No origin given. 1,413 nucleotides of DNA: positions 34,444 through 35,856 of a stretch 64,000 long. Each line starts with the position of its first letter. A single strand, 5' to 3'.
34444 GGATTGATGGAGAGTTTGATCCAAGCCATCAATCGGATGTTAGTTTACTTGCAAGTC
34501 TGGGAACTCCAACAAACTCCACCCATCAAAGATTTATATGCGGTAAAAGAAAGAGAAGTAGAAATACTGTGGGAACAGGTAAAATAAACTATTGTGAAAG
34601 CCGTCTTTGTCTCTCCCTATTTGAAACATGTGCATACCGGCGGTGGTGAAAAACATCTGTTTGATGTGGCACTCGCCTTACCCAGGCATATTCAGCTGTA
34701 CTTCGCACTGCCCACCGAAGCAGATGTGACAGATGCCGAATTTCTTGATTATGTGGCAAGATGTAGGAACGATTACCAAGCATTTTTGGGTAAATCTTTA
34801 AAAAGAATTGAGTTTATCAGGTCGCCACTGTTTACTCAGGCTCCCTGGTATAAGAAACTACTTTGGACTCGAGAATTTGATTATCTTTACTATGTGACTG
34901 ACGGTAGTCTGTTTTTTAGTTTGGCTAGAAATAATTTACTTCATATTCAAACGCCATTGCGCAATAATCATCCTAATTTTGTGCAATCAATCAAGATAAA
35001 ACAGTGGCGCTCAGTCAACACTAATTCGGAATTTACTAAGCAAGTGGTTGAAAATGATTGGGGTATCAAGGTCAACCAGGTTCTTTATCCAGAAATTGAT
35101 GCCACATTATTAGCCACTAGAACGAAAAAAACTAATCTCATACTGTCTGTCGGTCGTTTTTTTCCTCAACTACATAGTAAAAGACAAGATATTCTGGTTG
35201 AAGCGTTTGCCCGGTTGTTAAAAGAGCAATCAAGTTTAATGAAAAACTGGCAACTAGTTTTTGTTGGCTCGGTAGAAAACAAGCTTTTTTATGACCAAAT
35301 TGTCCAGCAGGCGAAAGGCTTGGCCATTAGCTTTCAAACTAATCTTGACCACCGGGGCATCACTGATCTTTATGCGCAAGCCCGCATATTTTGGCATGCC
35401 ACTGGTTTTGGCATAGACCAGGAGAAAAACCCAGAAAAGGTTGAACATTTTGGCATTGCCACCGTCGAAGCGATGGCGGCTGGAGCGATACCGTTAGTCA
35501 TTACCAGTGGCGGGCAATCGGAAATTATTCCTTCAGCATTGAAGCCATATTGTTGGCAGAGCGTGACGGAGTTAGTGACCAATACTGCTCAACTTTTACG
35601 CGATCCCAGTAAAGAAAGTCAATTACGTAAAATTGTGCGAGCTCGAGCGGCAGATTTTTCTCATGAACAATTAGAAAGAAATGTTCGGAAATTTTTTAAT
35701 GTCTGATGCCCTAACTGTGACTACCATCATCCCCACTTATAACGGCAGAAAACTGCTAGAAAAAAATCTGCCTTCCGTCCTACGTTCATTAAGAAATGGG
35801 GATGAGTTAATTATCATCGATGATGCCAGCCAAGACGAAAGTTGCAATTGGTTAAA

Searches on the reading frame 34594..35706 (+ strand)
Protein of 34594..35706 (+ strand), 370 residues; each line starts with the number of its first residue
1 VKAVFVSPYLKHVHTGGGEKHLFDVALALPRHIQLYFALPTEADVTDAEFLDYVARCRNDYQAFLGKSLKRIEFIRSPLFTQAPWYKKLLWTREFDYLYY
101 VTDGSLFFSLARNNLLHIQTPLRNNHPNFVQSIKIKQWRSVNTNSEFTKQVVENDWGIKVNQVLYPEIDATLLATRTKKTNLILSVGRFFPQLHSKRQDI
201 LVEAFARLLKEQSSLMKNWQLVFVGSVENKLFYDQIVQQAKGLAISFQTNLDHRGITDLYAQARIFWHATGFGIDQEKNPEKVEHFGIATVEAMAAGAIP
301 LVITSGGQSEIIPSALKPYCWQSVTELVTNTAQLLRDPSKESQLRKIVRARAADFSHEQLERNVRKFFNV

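Call 83: search_protein_families(library=pfam, proteins=[window:34594-35706:+], max_evalue=0.001)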
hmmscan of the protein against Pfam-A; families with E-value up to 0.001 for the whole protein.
window:34594-35706:+ (370 aa): 2 families
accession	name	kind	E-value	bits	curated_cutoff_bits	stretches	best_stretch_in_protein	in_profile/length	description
PF00534.26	Glycos_transf_1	-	6.5e-18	65.3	26.4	1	178-348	13-169/172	Glycosyl transferases group 1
PF13692.12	Glyco_trans_1_4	-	4.4e-12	46.9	27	1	181-337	2-142/142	Glycosyl transferases group 1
